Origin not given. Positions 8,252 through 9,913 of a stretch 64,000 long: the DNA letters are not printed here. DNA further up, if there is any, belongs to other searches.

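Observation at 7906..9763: Two-component sigma-54 activator followed by a sigma-54 promoter and a tiny secreted Lys-rich peptide gene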

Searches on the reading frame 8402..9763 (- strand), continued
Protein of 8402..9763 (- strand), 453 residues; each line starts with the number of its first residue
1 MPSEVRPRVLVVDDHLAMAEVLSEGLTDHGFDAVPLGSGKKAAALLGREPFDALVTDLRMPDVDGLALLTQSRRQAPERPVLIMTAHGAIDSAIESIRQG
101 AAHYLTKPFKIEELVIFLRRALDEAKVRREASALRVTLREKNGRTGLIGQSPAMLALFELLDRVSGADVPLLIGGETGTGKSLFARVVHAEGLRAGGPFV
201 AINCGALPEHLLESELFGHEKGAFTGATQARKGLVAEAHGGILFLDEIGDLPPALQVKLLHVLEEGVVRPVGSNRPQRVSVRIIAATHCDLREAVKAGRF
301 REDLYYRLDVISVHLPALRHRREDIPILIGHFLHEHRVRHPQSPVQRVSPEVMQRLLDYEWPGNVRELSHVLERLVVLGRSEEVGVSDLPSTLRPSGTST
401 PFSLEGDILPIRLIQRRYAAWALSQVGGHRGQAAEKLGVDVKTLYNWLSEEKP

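Call 17: find_homologous_proteins(query=window:8405-9763:-, max_evalue=1e-60)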
Query window:8405-9763:- (453 aa): 7856 proteins with E <= 1e-60 among 8000 candidates; the best 120 are listed.
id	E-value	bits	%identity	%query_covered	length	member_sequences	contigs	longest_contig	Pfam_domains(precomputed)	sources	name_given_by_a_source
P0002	2.8e-294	994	100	100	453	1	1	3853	PF00158.33,PF25601.2,PF00004.36,PF14532.13,PF07728.21,PF00072.31,PF01078.28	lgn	-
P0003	3.9e-293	990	99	100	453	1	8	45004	PF00158.33,PF25601.2,PF00004.36,PF14532.13,PF07728.21,PF00072.31,PF01078.28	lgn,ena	-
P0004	1.1e-272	923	92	100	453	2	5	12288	PF00158.33,PF25601.2,PF00004.36,PF14532.13,PF07728.21,PF00072.31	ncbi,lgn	-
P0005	7.5e-258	874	88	100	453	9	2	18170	PF00158.33,PF25601.2,PF00004.36,PF14532.13,PF07728.21,PF00072.31,PF13191.13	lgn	-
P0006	8.8e-245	831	83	100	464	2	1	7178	PF00158.33,PF25601.2,PF14532.13,PF07728.21,PF00072.31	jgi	jgi:two-component system response regulator HydG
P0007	3.2e-241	819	82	100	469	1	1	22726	PF00158.33,PF25601.2,PF00004.36,PF14532.13,PF00072.31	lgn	-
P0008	5.4e-225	765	75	100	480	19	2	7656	PF00158.33,PF25601.2,PF14532.13,PF00072.31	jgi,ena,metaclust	metaclust:\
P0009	2.4e-210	717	72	100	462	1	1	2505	PF00158.33,PF25601.2,PF14532.13,PF00072.31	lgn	-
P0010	8.8e-207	705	69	100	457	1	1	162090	PF00158.33,PF25601.2,PF00004.36,PF14532.13,PF00072.31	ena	-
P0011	5.9e-206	703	70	100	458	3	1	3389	PF00158.33,PF25601.2,PF14532.13,PF00072.31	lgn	-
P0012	3.3e-205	700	70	100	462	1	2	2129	PF00158.33,PF25601.2,PF14532.13,PF07728.21,PF00072.31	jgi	jgi:two-component system response regulator HydG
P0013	1.6e-204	698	69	99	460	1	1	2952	PF00158.33,PF25601.2,PF14532.13,PF00072.31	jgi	jgi:two-component system response regulator HydG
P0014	6.8e-204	696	69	100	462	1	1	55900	PF00158.33,PF25601.2,PF14532.13,PF00072.31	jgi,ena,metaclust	metaclust:\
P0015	8.5e-204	696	69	100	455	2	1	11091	PF00158.33,PF25601.2,PF02954.26,PF14532.13,PF07728.21,PF00072.31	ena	-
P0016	1.8e-201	688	68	100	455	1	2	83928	PF00158.33,PF25601.2,PF14532.13,PF00072.31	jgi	jgi:two-component system response regulator HydG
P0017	4.0e-201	687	69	99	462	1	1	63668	PF00158.33,PF25601.2,PF00004.36,PF14532.13,PF07728.21,PF00072.31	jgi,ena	-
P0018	7.5e-201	686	69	99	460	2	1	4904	PF00158.33,PF25601.2,PF14532.13,PF07728.21,PF00072.31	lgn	-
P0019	1.7e-200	685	69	99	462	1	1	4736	PF00158.33,PF25601.2,PF00004.36,PF14532.13,PF07728.21,PF00072.31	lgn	-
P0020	1.9e-199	681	69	99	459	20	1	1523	PF00158.33,PF25601.2,PF14532.13,PF07728.21,PF00072.31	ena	-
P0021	1.9e-199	681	69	99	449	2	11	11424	PF00158.33,PF25601.2,PF00004.36,PF14532.13,PF07728.21,PF00072.31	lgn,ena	-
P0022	3.0e-199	681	68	99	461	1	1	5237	PF00158.33,PF25601.2,PF14532.13,PF07728.21,PF00072.31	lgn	-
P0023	3.1e-199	681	69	99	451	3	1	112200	PF00158.33,PF25601.2,PF00004.36,PF14532.13,PF07728.21,PF00072.31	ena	-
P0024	5.0e-199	680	68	99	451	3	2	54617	PF00158.33,PF07724.21,PF25601.2,PF00004.36,PF14532.13,PF07728.21,PF00072.31,PF13191.13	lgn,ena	-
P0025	5.7e-199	680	68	99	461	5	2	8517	PF00158.33,PF25601.2,PF14532.13,PF07728.21,PF00072.31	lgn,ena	-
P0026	1.3e-198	679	68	99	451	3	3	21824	PF00158.33,PF07724.21,PF25601.2,PF14532.13,PF07728.21,PF00072.31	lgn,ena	-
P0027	1.3e-198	678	68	100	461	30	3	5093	PF00158.33,PF25601.2,PF00004.36,PF14532.13,PF07728.21,PF00072.31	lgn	-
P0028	9.3e-198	676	68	100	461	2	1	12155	PF00158.33,PF25601.2,PF14532.13,PF07728.21,PF00072.31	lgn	-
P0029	5.8e-197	673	69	98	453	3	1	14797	PF00158.33,PF25601.2,PF00004.36,PF14532.13,PF00072.31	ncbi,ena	-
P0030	2.5e-196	671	67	100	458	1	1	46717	PF00158.33,PF25601.2,PF14532.13,PF07728.21,PF00072.31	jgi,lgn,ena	-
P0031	4.5e-196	670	68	99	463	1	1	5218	PF00158.33,PF07724.21,PF25601.2,PF14532.13,PF00072.31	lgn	-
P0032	2.1e-195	668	67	99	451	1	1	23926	PF00158.33,PF25601.2,PF00004.36,PF14532.13,PF07728.21,PF00072.31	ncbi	-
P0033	1.6e-194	665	66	99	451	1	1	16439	PF00158.33,PF25601.2,PF00004.36,PF14532.13,PF07728.21,PF00072.31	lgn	-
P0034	1.9e-193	661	67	99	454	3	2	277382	PF00158.33,PF25601.2,PF00004.36,PF14532.13,PF07728.21,PF00072.31,PF13191.13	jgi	jgi:two-component system response regulator HydG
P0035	5.3e-193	660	65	100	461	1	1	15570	PF00158.33,PF25601.2,PF00004.36,PF14532.13,PF07728.21,PF00072.31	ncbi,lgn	-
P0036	1.4e-187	642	65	100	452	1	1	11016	PF00158.33,PF25601.2,PF00004.36,PF14532.13,PF07728.21,PF00072.31,PF13191.13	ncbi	-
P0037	6.5e-186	637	88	72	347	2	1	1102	PF00158.33,PF25601.2,PF00004.36,PF14532.13,PF07728.21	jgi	jgi:two-component system response regulator HydG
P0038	1.9e-181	622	63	98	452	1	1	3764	PF00158.33,PF25601.2,PF14532.13,PF00072.31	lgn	-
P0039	6.5e-181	620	64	98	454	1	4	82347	PF00158.33,PF25601.2,PF14532.13,PF00072.31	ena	-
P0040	8.9e-181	620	63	98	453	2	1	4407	PF00158.33,PF25601.2,PF14532.13,PF00072.31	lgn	-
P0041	1.1e-178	613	62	99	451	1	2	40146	PF00158.33,PF25601.2,PF14532.13,PF07728.21,PF00072.31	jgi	jgi:two-component system response regulator HydG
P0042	8.5e-178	610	62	98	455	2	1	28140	PF00158.33,PF25601.2,PF14532.13,PF00072.31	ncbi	-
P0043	1.0e-177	610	62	100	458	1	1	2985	PF00158.33,PF25601.2,PF14532.13,PF00072.31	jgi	jgi:two-component system response regulator HydG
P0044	3.0e-177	608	64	98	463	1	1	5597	PF00158.33,PF07724.21,PF25601.2,PF00004.36,PF14532.13,PF07728.21,PF00072.31,PF13191.13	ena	-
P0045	2.4e-176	605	62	99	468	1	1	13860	PF00158.33,PF25601.2,PF02954.26,PF14532.13,PF07728.21,PF00072.31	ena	-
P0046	5.3e-176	604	60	98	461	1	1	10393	PF00158.33,PF07724.21,PF25601.2,PF00004.36,PF14532.13,PF07728.21,PF00072.31,PF13191.13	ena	-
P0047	8.7e-176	603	62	100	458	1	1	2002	PF00158.33,PF25601.2,PF14532.13,PF00072.31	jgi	-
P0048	2.7e-175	602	61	99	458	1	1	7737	PF00158.33,PF25601.2,PF14532.13,PF07728.21,PF00072.31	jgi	jgi:two-component system, NtrC family, response regulator HydG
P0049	2.9e-175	602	62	100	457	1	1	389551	PF00158.33,PF25601.2,PF00004.36,PF14532.13,PF07728.21,PF00072.31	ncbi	-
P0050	3.3e-175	601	61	99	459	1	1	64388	PF00158.33,PF25601.2,PF14532.13,PF07728.21,PF00072.31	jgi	jgi:two-component system response regulator HydG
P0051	3.4e-175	601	62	98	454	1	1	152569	PF00158.33,PF25601.2,PF00004.36,PF14532.13,PF07728.21,PF00072.31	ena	-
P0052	5.7e-175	601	62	99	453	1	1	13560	PF00158.33,PF25601.2,PF00004.36,PF14532.13,PF07728.21,PF00072.31,PF13191.13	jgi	jgi:two-component system, NtrC family, response regulator HydG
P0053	6.4e-175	600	63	99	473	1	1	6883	PF00158.33,PF25601.2,PF00004.36,PF14532.13,PF07728.21,PF00072.31,PF13191.13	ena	-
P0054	8.2e-175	600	61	100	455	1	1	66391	PF00158.33,PF07724.21,PF25601.2,PF00004.36,PF14532.13,PF07728.21,PF00072.31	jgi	jgi:two-component system, NtrC family, response regulator HydG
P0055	9.4e-175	600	61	98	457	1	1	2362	PF00158.33,PF07724.21,PF25601.2,PF00004.36,PF14532.13,PF07728.21,PF00072.31,PF01078.28,PF13191.13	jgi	jgi:two-component system response regulator HydG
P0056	1.0e-174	600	62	99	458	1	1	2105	PF00158.33,PF25601.2,PF00493.30,PF00004.36,PF13401.13,PF14532.13,PF07728.21,PF00072.31,PF13191.13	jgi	jgi:two-component system response regulator HydG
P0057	2.4e-174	599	61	98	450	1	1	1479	PF00158.33,PF07724.21,PF25601.2,PF00493.30,PF00004.36,PF14532.13,PF07728.21,PF00072.31,PF13191.13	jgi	jgi:two-component system response regulator HydG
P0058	7.4e-174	597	62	98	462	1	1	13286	PF00158.33,PF07724.21,PF25601.2,PF00004.36,PF13401.13,PF14532.13,PF07728.21,PF00072.31,PF13191.13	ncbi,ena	-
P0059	1.0e-173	596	63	99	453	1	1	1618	PF00158.33,PF25601.2,PF02954.26,PF14532.13,PF07728.21,PF00072.31,PF13191.13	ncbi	-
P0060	1.3e-173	596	61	98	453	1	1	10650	PF00158.33,PF07724.21,PF25601.2,PF00004.36,PF14532.13,PF07728.21,PF00072.31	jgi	jgi:two-component system, NtrC family, response regulator HydG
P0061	1.9e-173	596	62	99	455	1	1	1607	PF00158.33,PF25601.2,PF00493.30,PF00004.36,PF14532.13,PF07728.21,PF00072.31,PF01078.28,PF13191.13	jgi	jgi:two-component system response regulator HydG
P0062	2.2e-173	595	60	98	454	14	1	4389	PF00158.33,PF25601.2,PF14532.13,PF00072.31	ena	-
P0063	2.2e-173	595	62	98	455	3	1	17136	PF00158.33,PF07724.21,PF25601.2,PF00493.30,PF00004.36,PF14532.13,PF07728.21,PF00072.31,PF13191.13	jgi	jgi:two-component system response regulator HydG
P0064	4.1e-173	594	62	98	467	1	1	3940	PF00158.33,PF25601.2,PF00004.36,PF14532.13,PF07728.21,PF00072.31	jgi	jgi:two-component system response regulator HydG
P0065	5.2e-173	594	61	98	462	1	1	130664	PF00158.33,PF25601.2,PF00004.36,PF14532.13,PF07728.21,PF00072.31,PF13191.13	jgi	jgi:two-component system response regulator HydG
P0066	5.9e-173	594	61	99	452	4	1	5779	PF00158.33,PF25601.2,PF00004.36,PF14532.13,PF07728.21,PF00072.31,PF01078.28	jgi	-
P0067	6.3e-173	594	61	100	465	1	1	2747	PF00158.33,PF25601.2,PF02954.26,PF14532.13,PF07728.21,PF00072.31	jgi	jgi:two-component system response regulator HydG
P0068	6.5e-173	594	63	95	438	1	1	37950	PF00158.33,PF07724.21,PF25601.2,PF02954.26,PF00004.36,PF14532.13,PF07728.21,PF00072.31,PF13191.13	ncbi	-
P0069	1.2e-172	593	61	98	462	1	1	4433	PF00158.33,PF25601.2,PF00004.36,PF14532.13,PF07728.21,PF00072.31,PF13191.13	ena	-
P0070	2.0e-172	592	61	98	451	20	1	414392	PF01695.24,PF00158.33,PF25601.2,PF00493.30,PF00004.36,PF13401.13,PF14532.13,PF07728.21,PF00072.31,PF13191.13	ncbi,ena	-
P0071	2.1e-172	592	62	98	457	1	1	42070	PF00158.33,PF25601.2,PF14532.13,PF07728.21,PF00072.31,PF13191.13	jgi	jgi:two-component system response regulator HydG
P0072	2.5e-172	592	61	99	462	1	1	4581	PF00158.33,PF25601.2,PF00004.36,PF14532.13,PF07728.21,PF00072.31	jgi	jgi:two-component system response regulator HydG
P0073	2.5e-172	592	60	99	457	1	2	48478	PF00158.33,PF07724.21,PF25601.2,PF00004.36,PF14532.13,PF07728.21,PF00072.31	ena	-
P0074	2.5e-172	592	61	98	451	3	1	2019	PF00158.33,PF25601.2,PF02954.26,PF00493.30,PF00004.36,PF14532.13,PF07728.21,PF00072.31,PF13191.13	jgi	jgi:two-component system response regulator HydG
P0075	2.8e-172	592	60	98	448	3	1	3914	PF00158.33,PF07724.21,PF25601.2,PF00004.36,PF14532.13,PF07728.21,PF00072.31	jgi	-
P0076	3.8e-172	591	61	99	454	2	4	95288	PF00158.33,PF07724.21,PF25601.2,PF02954.26,PF00493.30,PF00004.36,PF14532.13,PF07728.21,PF00072.31,PF13191.13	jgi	-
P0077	3.9e-172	591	61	99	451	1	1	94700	PF00158.33,PF25601.2,PF14532.13,PF07728.21,PF00072.31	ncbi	-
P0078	4.2e-172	591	61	100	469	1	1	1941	PF00158.33,PF25601.2,PF14532.13,PF07728.21,PF00072.31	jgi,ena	-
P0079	4.4e-172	591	61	99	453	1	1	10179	PF00158.33,PF07724.21,PF25601.2,PF00004.36,PF14532.13,PF07728.21,PF00072.31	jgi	jgi:two-component system, NtrC family, response regulator HydG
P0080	4.5e-172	591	62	98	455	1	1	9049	PF00158.33,PF25601.2,PF14532.13,PF07728.21,PF00072.31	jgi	jgi:two-component system response regulator HydG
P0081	4.9e-172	591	61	98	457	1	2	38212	PF00158.33,PF25601.2,PF00004.36,PF14532.13,PF07728.21,PF00072.31,PF13191.13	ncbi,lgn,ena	-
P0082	4.9e-172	591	61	99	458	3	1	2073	PF00158.33,PF25601.2,PF00004.36,PF14532.13,PF07728.21,PF00072.31,PF01078.28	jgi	jgi:two-component system response regulator HydG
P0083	5.8e-172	591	60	99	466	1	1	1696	PF00158.33,PF25601.2,PF02954.26,PF14532.13,PF00072.31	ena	-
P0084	6.0e-172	591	61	100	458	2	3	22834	PF00158.33,PF25601.2,PF14532.13,PF00072.31,PF13191.13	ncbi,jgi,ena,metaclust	metaclust:\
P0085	6.5e-172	591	59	100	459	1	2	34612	PF00158.33,PF25601.2,PF00004.36,PF14532.13,PF07728.21,PF00072.31,PF01078.28,PF13191.13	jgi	jgi:two-component system response regulator HydG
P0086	6.6e-172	591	63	95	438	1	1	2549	PF00158.33,PF25601.2,PF02954.26,PF14532.13,PF07728.21,PF00072.31,PF13191.13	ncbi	-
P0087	7.5e-172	590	59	98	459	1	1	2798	PF00158.33,PF07724.21,PF25601.2,PF00004.36,PF14532.13,PF00072.31,PF13191.13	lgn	-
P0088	7.6e-172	590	61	98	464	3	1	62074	PF00158.33,PF25601.2,PF00004.36,PF14532.13,PF07728.21,PF00072.31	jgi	jgi:two-component system, NtrC family, response regulator HydG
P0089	7.7e-172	590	61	98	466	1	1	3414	PF00158.33,PF07724.21,PF25601.2,PF00004.36,PF14532.13,PF07728.21,PF00072.31,PF13191.13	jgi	jgi:two-component system response regulator HydG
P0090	9.5e-172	590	61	98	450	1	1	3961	PF00158.33,PF07724.21,PF25601.2,PF00004.36,PF14532.13,PF07728.21,PF00072.31,PF13191.13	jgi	jgi:two-component system response regulator HydG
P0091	1.0e-171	590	60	100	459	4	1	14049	PF00158.33,PF25601.2,PF00004.36,PF14532.13,PF07728.21,PF00072.31,PF01078.28,PF13191.13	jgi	jgi:two-component system response regulator HydG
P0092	1.5e-171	589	61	99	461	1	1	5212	PF00158.33,PF25601.2,PF02954.26,PF14532.13,PF00072.31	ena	-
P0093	1.6e-171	589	60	99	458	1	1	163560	PF00158.33,PF25601.2,PF00004.36,PF14532.13,PF07728.21,PF00072.31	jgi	jgi:two-component system response regulator HydG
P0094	1.6e-171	589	61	98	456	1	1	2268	PF00158.33,PF07724.21,PF25601.2,PF00004.36,PF14532.13,PF07728.21,PF00072.31,PF13191.13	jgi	jgi:two-component system response regulator HydG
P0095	1.8e-171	589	60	98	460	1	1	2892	PF00158.33,PF25601.2,PF00004.36,PF14532.13,PF07728.21,PF00072.31,PF01078.28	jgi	-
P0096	1.8e-171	589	60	99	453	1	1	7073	PF00158.33,PF07724.21,PF25601.2,PF00004.36,PF14532.13,PF07728.21,PF00072.31,PF01078.28,PF13191.13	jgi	jgi:two-component system, NtrC family, response regulator HydG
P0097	1.8e-171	589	59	99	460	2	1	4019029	PF00158.33,PF25601.2,PF14532.13,PF07728.21,PF00072.31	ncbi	ncbi:MAG: sigma-54 dependent transcriptional regulator [Minicystis sp.]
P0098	1.9e-171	589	61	98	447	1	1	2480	PF00158.33,PF25601.2,PF00004.36,PF14532.13,PF07728.21,PF00072.31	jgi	jgi:two-component system response regulator HydG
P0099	2.1e-171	589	59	100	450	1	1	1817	PF00158.33,PF07724.21,PF25601.2,PF00004.36,PF14532.13,PF07728.21,PF00072.31,PF01078.28,PF13191.13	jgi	jgi:two-component system, NtrC family, response regulator HydG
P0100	2.4e-171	589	60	99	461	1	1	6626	PF00158.33,PF25601.2,PF14532.13,PF07728.21,PF00072.31,PF13191.13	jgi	jgi:two-component system response regulator HydG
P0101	2.8e-171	588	61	98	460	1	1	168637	PF00158.33,PF25601.2,PF14532.13,PF07728.21,PF00072.31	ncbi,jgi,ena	jgi:two-component system response regulator HydG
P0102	3.0e-171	588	62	99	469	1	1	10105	PF00158.33,PF25601.2,PF00004.36,PF14532.13,PF07728.21,PF00072.31,PF13191.13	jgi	jgi:two-component system response regulator HydG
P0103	3.5e-171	588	61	100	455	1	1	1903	PF00158.33,PF25601.2,PF00004.36,PF14532.13,PF07728.21,PF00072.31,PF01078.28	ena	-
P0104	3.6e-171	588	60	98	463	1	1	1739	PF00158.33,PF25601.2,PF00004.36,PF14532.13,PF07728.21,PF00072.31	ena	-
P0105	3.6e-171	588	60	99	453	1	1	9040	PF00158.33,PF07724.21,PF25601.2,PF14532.13,PF07728.21,PF00072.31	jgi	jgi:two-component system response regulator HydG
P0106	3.9e-171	588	60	97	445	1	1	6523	PF00158.33,PF25601.2,PF14532.13,PF07728.21,PF00072.31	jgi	jgi:two-component system response regulator HydG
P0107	4.2e-171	588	62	98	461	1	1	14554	PF00158.33,PF07724.21,PF25601.2,PF00004.36,PF14532.13,PF07728.21,PF00072.31,PF13191.13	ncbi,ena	-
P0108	4.4e-171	588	60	99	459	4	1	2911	PF00158.33,PF25601.2,PF00004.36,PF14532.13,PF07728.21,PF00072.31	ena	-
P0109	4.6e-171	588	60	98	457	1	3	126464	PF00158.33,PF07724.21,PF25601.2,PF00493.30,PF00004.36,PF14532.13,PF07728.21,PF00072.31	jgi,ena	-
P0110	5.0e-171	588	61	99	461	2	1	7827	PF00158.33,PF25601.2,PF00004.36,PF14532.13,PF07728.21,PF00072.31,PF01078.28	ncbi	-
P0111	5.4e-171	588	59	99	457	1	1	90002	PF00158.33,PF25601.2,PF00004.36,PF14532.13,PF07728.21,PF00072.31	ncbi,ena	-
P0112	5.5e-171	587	60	98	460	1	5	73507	PF00158.33,PF07724.21,PF25601.2,PF00004.36,PF14532.13,PF07728.21,PF00072.31,PF13191.13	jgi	jgi:two-component system response regulator HydG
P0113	5.7e-171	587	60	99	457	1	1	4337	PF00158.33,PF25601.2,PF14532.13,PF00072.31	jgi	jgi:two-component system response regulator HydG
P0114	6.4e-171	587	61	99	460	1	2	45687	PF00158.33,PF07724.21,PF25601.2,PF00004.36,PF14532.13,PF07728.21,PF00072.31,PF01078.28,PF13191.13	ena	-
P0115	6.4e-171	587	59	100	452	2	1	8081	PF00158.33,PF25601.2,PF14532.13,PF00072.31,PF13191.13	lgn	-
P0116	6.5e-171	587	61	98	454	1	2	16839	PF00158.33,PF25601.2,PF00004.36,PF14532.13,PF07728.21,PF00072.31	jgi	jgi:two-component system response regulator HydG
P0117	6.7e-171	587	60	98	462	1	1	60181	PF00158.33,PF07724.21,PF25601.2,PF00004.36,PF14532.13,PF07728.21,PF00072.31,PF13191.13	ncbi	-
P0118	7.0e-171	587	61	98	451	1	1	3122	PF00158.33,PF25601.2,PF00493.30,PF00004.36,PF13401.13,PF14532.13,PF07728.21,PF00072.31,PF01078.28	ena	-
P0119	9.2e-171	587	61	98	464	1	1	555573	PF00158.33,PF25601.2,PF14532.13,PF07728.21,PF00072.31,PF01078.28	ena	-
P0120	1.0e-170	587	61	99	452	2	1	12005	PF00158.33,PF25601.2,PF14532.13,PF07728.21,PF00072.31,PF13191.13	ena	-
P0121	1.0e-170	587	61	98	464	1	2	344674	PF00158.33,PF25601.2,PF00004.36,PF14532.13,PF07728.21,PF00072.31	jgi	jgi:two-component system response regulator HydG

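Call 18: find_encoding_contigs(protein=P0004, flank=7000, max_places=2)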
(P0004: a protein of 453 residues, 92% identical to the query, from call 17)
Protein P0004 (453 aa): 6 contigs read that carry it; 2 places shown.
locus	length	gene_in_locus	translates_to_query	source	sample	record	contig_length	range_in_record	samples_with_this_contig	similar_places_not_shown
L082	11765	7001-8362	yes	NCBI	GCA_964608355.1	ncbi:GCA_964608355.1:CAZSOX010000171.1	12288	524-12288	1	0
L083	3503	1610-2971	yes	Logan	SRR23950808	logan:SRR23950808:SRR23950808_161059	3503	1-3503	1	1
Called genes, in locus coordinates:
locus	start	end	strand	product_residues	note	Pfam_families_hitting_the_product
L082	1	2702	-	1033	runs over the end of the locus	PF00873:ACR_tran, PF03176:MMPL (faint)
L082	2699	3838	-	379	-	PF25973:BSH_CzcB, PF25954:Beta-barrel_RND_2 (weak)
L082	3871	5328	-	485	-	PF02321:OEP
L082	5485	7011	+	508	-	PF00512:HisKA, PF02518:HATPase_c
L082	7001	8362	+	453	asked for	PF00072:Response_reg, PF00158:Sigma54_activat, PF14532:Sigma54_activ_2, PF07728:AAA_5 (faint), PF00004:AAA (weak), PF25601:AAA_lid_14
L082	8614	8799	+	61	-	-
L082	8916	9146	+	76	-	-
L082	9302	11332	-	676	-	PF13156:Mrr_cat_2, PF04471:Mrr_cat (weak), PF00270:DEAD, PF04851:ResIII, PF00271:Helicase_C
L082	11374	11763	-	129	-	?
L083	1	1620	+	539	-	?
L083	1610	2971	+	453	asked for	PF00072:Response_reg, PF00158:Sigma54_activat, PF14532:Sigma54_activ_2, PF07728:AAA_5 (faint), PF00004:AAA (weak), PF25601:AAA_lid_14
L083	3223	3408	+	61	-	-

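Call 19: find_encoding_contigs(protein=P0005, flank=7000, max_places=2)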
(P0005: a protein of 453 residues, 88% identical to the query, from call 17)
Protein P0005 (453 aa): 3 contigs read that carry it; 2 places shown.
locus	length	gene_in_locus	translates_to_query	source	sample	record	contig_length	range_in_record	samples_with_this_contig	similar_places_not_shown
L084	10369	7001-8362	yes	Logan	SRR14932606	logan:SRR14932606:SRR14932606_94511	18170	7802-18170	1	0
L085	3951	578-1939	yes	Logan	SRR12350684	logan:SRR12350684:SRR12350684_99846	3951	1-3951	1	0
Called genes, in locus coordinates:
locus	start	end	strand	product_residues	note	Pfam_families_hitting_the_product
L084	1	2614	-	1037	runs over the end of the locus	PF00873:ACR_tran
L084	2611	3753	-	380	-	PF25973:BSH_CzcB (weak), PF25954:Beta-barrel_RND_2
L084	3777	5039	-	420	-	PF02321:OEP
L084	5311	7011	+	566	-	PF00512:HisKA, PF02518:HATPase_c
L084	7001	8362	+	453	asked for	PF00072:Response_reg, PF13191:AAA_16 (faint), PF00158:Sigma54_activat, PF14532:Sigma54_activ_2, PF07728:AAA_5 (weak), PF00004:AAA (weak), PF25601:AAA_lid_14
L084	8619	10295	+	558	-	PF01266:DAO (faint), PF07992:Pyr_redox_2, PF13450:NAD_binding_8 (faint), PF13738:Pyr_redox_3 (faint), PF00070:Pyr_redox, PF02852:Pyr_redox_dim, PF00581:Rhodanese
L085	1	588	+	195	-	?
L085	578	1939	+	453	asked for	PF00072:Response_reg, PF13191:AAA_16 (faint), PF00158:Sigma54_activat, PF14532:Sigma54_activ_2, PF07728:AAA_5 (weak), PF00004:AAA (weak), PF25601:AAA_lid_14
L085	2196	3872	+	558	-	PF01266:DAO (faint), PF07992:Pyr_redox_2, PF13450:NAD_binding_8 (faint), PF13738:Pyr_redox_3 (faint), PF00070:Pyr_redox, PF02852:Pyr_redox_dim, PF00581:Rhodanese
